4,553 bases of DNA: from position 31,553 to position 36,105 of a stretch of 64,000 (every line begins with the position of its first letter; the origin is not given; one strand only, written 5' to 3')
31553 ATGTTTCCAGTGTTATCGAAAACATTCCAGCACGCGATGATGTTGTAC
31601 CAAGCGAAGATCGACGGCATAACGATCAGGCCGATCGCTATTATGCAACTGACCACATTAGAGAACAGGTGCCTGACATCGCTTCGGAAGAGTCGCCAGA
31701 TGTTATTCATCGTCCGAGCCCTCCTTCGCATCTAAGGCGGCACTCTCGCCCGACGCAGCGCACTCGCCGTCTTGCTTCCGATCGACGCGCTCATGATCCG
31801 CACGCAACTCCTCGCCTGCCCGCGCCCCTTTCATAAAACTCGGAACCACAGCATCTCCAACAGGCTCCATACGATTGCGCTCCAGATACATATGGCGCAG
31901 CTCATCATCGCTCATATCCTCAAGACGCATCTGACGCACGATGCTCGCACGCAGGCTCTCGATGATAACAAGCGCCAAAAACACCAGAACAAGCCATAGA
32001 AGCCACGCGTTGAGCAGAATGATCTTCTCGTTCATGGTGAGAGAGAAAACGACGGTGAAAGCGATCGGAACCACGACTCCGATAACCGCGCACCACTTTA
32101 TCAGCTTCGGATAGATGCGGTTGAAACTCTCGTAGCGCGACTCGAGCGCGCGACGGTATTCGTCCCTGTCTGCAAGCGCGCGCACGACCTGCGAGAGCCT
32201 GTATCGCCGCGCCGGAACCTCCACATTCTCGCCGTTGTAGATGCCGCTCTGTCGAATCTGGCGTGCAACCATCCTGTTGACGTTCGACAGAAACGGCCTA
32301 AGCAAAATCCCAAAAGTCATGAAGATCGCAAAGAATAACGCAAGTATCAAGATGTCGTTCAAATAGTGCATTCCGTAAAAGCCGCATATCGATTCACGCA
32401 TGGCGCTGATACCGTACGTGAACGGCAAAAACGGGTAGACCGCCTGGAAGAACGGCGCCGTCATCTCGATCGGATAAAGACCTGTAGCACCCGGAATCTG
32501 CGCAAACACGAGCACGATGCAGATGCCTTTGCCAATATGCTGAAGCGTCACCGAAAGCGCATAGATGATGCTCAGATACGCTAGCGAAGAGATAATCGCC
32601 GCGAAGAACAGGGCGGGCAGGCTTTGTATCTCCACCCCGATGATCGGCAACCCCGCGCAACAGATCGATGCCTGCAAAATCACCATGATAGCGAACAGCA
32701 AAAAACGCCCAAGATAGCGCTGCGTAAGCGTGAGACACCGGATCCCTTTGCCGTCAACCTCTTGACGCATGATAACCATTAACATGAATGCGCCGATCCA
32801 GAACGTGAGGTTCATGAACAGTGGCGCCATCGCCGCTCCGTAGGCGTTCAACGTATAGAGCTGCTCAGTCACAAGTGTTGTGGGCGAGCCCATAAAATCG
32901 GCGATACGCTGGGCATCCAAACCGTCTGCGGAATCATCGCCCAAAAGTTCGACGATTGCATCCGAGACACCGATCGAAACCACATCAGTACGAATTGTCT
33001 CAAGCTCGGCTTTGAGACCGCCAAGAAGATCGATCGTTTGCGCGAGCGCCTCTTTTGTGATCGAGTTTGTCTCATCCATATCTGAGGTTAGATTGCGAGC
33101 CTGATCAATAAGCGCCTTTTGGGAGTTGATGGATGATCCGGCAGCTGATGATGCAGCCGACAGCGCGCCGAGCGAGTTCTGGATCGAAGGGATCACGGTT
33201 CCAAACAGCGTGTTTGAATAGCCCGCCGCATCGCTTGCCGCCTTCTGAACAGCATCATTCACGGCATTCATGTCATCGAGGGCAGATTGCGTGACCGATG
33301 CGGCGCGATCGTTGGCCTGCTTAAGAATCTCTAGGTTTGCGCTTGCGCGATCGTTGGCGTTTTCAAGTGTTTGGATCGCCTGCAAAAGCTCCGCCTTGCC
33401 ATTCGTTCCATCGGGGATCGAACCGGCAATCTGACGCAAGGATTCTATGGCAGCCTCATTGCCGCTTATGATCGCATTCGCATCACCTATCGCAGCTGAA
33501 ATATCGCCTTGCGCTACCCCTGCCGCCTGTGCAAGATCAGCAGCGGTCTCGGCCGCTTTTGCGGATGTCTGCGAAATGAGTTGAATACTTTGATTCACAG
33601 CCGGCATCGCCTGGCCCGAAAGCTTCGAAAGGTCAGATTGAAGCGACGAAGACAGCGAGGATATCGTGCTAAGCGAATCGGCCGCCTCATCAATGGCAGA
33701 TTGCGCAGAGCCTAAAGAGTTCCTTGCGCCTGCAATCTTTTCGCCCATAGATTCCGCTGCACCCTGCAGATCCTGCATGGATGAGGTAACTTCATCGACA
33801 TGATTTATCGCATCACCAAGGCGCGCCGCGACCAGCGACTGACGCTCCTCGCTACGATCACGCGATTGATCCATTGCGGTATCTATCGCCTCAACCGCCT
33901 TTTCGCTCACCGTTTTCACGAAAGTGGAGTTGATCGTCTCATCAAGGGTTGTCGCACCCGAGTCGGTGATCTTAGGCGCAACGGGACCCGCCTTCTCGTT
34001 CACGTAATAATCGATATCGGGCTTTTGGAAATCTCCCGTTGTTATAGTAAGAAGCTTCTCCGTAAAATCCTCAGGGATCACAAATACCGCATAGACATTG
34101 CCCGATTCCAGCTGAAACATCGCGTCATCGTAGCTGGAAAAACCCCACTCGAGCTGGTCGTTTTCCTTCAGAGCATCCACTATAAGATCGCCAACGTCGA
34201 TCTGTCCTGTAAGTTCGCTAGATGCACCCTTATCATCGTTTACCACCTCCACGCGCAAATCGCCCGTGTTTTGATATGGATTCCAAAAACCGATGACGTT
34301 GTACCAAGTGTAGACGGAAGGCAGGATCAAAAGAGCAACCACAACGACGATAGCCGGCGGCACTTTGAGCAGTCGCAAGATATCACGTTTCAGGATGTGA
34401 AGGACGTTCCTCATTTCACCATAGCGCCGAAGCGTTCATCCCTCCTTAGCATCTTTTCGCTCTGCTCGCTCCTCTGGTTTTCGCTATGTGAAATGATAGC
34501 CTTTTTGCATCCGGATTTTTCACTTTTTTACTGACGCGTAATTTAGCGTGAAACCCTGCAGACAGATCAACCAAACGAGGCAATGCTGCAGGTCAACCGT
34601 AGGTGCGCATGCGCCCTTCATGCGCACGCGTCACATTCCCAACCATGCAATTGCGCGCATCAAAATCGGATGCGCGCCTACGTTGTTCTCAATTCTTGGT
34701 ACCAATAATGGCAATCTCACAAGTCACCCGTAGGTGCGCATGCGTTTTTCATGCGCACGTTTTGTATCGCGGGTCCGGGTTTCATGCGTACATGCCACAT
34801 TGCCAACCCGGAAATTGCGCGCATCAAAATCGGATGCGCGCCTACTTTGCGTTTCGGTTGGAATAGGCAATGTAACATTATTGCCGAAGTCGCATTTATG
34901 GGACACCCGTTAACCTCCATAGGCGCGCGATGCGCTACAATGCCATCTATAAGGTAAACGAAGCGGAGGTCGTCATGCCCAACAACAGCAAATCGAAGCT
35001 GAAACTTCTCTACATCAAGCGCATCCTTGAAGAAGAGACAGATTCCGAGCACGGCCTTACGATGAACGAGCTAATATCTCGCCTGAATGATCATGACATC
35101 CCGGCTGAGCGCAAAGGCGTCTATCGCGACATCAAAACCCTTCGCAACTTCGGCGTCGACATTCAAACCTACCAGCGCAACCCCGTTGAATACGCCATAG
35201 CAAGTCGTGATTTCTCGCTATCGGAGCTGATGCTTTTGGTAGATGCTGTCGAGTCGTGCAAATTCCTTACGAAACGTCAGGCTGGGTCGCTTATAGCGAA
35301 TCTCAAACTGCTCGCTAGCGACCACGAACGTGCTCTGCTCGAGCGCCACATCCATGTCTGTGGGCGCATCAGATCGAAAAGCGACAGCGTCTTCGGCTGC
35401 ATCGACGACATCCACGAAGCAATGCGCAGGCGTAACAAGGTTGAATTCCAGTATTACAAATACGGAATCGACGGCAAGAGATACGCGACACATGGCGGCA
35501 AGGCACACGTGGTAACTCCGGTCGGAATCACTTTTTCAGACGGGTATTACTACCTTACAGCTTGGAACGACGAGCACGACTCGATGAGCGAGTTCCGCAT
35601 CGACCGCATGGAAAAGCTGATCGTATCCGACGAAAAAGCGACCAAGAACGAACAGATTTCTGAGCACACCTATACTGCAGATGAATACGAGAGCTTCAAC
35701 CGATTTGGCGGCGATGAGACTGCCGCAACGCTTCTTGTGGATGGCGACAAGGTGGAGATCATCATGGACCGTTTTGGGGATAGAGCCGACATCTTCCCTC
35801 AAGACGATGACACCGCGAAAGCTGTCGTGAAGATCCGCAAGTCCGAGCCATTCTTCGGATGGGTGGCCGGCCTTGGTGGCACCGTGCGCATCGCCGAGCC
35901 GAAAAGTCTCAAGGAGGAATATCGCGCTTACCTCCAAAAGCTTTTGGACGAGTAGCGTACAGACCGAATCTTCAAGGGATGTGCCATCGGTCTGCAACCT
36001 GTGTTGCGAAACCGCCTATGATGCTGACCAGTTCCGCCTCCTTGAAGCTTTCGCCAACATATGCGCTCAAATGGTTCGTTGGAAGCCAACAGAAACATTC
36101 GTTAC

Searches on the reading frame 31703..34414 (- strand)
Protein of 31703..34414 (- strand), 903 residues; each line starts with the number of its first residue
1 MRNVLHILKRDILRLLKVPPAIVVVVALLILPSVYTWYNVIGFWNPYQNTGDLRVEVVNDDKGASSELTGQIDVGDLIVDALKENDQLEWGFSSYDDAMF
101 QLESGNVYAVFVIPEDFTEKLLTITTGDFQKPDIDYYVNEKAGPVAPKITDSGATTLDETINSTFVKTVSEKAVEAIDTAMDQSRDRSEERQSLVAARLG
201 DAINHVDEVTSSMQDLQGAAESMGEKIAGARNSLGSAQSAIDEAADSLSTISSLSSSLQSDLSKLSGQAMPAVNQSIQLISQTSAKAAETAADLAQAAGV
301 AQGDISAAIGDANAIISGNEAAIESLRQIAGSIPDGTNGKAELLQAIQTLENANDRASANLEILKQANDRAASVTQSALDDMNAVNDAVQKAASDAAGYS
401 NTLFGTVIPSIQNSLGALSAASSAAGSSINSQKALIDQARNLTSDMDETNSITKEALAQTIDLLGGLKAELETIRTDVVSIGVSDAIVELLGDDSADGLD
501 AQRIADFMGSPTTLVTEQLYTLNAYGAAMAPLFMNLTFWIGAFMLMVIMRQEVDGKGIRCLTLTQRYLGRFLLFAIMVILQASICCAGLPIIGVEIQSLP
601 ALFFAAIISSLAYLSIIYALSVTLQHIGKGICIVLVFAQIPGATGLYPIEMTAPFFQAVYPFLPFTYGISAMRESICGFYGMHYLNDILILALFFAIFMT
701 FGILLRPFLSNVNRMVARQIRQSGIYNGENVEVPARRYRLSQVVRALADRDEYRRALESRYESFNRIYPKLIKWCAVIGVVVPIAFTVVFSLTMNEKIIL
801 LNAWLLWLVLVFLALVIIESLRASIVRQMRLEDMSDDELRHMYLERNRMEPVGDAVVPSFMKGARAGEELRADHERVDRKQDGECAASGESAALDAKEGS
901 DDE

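Call 6: find_encoding_contigs(protein=window:31703-34414:-, flank=10000, max_places=4)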
Protein window:31703-34414:- (903 aa): 24 contigs read that carry it; 4 places shown.
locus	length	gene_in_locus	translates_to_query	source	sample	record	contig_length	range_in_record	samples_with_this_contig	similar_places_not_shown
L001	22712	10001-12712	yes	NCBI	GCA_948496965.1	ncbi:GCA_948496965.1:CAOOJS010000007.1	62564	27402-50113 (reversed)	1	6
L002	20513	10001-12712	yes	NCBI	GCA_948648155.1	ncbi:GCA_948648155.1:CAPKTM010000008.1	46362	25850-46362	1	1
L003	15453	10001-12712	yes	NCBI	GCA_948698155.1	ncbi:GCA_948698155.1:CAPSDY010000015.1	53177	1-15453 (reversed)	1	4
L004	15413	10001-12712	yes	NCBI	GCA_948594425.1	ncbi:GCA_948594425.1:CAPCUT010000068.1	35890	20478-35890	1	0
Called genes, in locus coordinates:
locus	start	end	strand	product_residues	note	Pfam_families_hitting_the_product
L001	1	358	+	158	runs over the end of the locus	PF12844:HTH_19 (weak), PF13560:HTH_31, PF15731:MqsA_antitoxin (faint), PF01381:HTH_3, PF12674:Zn_ribbon_2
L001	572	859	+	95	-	-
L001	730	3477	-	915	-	PF00403:HMA, PF00122:E1-E2_ATPase, PF00702:Hydrolase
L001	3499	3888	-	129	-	PF02583:Trns_repr_metal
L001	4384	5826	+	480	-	PF00860:Xan_ur_permease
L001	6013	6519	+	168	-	-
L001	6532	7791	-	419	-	PF00248:Aldo_ket_red, PF13746:Fer4_18 (faint), PF14691:Fer4_20 (faint), PF13183:Fer4_8 (weak), PF13187:Fer4_9, PF13534:Fer4_17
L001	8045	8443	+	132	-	-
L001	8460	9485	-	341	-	PF13280:WYL, PF25583:WCX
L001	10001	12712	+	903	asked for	PF12698:ABC2_membrane_3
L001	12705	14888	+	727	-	PF12698:ABC2_membrane_3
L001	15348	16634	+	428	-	PF13173:AAA_14, PF13635:DUF4143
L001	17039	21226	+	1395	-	PF12646:DUF3783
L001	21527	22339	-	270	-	PF18978:DUF5714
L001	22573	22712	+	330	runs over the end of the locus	PF04892:VanZ-LLP1, PF06271:RDD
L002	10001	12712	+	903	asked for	PF12698:ABC2_membrane_3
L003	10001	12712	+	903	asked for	PF12698:ABC2_membrane_3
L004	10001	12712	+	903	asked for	PF12698:ABC2_membrane_3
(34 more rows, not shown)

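Call 7: search_protein_families(library=pfam, proteins=[window:31703-34414:-])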
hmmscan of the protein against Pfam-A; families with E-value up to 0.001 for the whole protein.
window:31703-34414:- (903 aa): 1 family
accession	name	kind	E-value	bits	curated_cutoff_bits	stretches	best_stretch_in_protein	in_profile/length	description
PF12698.13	ABC2_membrane_3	-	6.9e-16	58.7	31.6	2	30-162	9-128/347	ABC-2 family transporter protein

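Call 37: find_homologous_proteins(query=window:31703-34414:-, max_evalue=1e-30)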
Query window:31703-34414:- (903 aa): 539 proteins with E <= 1e-30 among 8000 candidates; the best 120 are listed.
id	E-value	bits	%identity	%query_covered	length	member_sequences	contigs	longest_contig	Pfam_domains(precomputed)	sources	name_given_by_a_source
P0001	0.0e+0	1907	97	100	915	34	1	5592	PF12698.14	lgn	-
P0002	0.0e+0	1527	78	99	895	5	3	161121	PF12698.14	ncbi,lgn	-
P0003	0.0e+0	1461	77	95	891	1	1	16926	PF12698.14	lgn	-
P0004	0.0e+0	1459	76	94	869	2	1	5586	PF12698.14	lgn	-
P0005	0.0e+0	1428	75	97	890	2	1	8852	PF12698.14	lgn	-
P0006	0.0e+0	1286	81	78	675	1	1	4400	PF12698.14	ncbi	-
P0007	0.0e+0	1284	70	92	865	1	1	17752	PF12698.14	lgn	-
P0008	0.0e+0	1226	63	99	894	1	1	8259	PF12698.14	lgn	-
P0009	0.0e+0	1065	57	97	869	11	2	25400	PF12698.14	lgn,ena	-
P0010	0.0e+0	1060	58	94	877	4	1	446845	PF12051.15,PF12698.14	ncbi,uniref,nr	ncbi:YhgE/Pip domain-containing protein [Gordonibacter sp. 28C]|uniref:YhgE/Pip domain-containing pr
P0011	0.0e+0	1056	58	94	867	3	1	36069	PF12698.14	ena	-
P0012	0.0e+0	1045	56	96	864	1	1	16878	PF12698.14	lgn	-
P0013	0.0e+0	1044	55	98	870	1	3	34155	PF12698.14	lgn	-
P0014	0.0e+0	1035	56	96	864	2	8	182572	PF12698.14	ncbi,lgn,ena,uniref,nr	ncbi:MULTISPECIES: YhgE/Pip domain-containing protein [Gordonibacter]|uniref:YhgE/Pip domain-contain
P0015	0.0e+0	1032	58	96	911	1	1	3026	PF12051.15,PF12698.14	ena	-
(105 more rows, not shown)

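Call 38: find_encoding_contigs(protein=P0002, flank=10000, max_places=3)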
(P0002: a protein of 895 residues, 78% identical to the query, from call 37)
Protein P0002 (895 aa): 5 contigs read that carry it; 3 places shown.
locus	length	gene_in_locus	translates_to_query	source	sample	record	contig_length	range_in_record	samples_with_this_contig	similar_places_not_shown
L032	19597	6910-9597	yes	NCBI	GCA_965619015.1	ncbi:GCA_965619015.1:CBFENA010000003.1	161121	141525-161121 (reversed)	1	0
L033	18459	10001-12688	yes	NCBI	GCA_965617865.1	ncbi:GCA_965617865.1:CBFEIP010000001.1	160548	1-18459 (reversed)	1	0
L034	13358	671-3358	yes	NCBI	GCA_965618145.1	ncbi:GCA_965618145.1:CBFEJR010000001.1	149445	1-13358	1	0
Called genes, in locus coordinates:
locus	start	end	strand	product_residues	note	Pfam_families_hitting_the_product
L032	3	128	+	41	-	?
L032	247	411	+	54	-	-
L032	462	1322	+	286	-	PF02645:DegV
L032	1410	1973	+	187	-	PF04011:LemA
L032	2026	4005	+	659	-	PF09972:DUF2207, PF20990:DUF2207_C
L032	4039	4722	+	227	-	PF03006:HlyIII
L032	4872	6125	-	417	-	PF00248:Aldo_ket_red, PF13746:Fer4_18 (faint), PF14691:Fer4_20 (faint), PF13183:Fer4_8 (weak), PF12838:Fer4_7 (faint), PF13187:Fer4_9, PF13534:Fer4_17 (weak)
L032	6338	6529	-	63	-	-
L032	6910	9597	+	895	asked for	PF12698:ABC2_membrane_3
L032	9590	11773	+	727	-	PF12698:ABC2_membrane_3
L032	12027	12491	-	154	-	PF00210:Ferritin, PF02915:Rubrerythrin (weak)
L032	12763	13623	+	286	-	PF02645:DegV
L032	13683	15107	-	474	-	PF00309:Sigma54_AID, PF04963:Sigma54_CBD, PF04545:Sigma70_r4 (faint), PF04552:Sigma54_DBD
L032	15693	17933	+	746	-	PF26965:MimR_N (weak), PF00158:Sigma54_activat, PF01078:Mg_chelatase (faint), PF14532:Sigma54_activ_2, PF07728:AAA_5, PF25601:AAA_lid_14, PF02954:HTH_8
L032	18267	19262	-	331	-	PF04892:VanZ-LLP1, PF06271:RDD (weak)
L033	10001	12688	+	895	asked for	PF12698:ABC2_membrane_3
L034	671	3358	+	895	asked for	PF12698:ABC2_membrane_3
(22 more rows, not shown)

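Call 39: find_encoding_contigs(protein=P0003, flank=10000, max_places=2)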
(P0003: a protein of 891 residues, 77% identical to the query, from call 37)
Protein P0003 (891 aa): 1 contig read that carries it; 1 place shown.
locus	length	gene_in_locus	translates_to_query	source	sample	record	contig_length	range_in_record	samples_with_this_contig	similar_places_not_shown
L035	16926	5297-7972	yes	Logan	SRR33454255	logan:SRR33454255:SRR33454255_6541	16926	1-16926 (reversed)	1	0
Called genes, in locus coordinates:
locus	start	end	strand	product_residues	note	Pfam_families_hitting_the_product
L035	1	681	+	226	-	?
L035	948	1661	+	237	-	PF00072:Response_reg, PF04397:LytTR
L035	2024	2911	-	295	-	PF04055:Radical_SAM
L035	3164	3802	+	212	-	PF02870:Methyltransf_1N (weak), PF01035:DNA_binding_1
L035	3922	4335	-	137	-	PF01850:PIN (weak)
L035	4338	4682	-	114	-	-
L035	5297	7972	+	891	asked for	PF12698:ABC2_membrane_3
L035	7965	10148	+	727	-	PF12698:ABC2_membrane_3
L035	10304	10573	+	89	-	PF04221:RelB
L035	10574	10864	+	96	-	PF15738:YafQ_toxin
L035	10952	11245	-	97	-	-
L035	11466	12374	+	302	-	PF00126:HTH_1, PF03466:LysR_substrate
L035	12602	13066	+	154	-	PF01035:DNA_binding_1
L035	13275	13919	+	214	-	PF06445:GyrI-like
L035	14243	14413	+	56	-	-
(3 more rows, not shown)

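Call 40: find_encoding_contigs(protein=P0007, flank=10000, max_places=2)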
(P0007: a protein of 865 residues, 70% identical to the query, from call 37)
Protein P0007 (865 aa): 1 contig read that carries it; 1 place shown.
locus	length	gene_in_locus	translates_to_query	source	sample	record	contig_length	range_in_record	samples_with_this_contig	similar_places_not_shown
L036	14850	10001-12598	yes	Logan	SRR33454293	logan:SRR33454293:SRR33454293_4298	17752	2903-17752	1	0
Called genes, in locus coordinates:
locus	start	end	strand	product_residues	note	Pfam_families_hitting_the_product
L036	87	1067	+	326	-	PF00478:IMPDH, PF03060:NMO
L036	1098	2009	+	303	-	PF00698:Acyl_transf_1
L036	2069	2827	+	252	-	PF23441:SDR (weak), PF00106:adh_short, PF01370:Epimerase (faint), PF08659:KR, PF13561:adh_short_C2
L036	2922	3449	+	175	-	PF13238:AAA_18 (faint), PF01202:SKI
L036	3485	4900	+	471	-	PF01225:Mur_ligase, PF08245:Mur_ligase_M, PF02875:Mur_ligase_C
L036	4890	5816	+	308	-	PF01565:FAD_binding_4, PF02873:MurB_C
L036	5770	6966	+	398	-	PF08478:POTRA_1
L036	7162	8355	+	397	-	PF00091:Tubulin, PF12327:FtsZ_C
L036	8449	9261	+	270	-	PF02578:Cu-oxidase_4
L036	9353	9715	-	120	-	PF02579:Nitro_FeMo-Co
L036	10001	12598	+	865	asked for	PF12698:ABC2_membrane_3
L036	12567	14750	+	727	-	PF12698:ABC2_membrane_3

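Call 43: find_encoding_contigs(protein=P0001, flank=10000, max_places=6)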
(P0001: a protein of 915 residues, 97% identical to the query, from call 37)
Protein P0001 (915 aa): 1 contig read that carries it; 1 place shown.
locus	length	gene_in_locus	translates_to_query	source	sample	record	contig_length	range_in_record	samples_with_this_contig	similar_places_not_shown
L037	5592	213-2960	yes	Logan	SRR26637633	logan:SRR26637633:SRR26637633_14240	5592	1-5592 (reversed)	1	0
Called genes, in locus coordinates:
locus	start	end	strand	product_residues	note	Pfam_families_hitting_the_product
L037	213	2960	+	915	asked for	PF12698:ABC2_membrane_3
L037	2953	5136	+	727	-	PF12698:ABC2_membrane_3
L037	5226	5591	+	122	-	?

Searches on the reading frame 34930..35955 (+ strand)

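Call 7: search_protein_families(library=pfam, proteins=[window:34930-35955:+])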
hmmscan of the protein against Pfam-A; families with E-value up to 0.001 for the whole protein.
window:34930-35955:+ (341 aa): 2 families
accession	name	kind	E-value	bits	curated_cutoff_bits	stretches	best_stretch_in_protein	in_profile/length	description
PF13280.12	WYL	-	1.4e-12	47.8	21.8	1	158-230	3-68/70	WYL domain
PF25583.1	WCX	-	3.4e-09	37.4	23.9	1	265-339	4-76/76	WCX domain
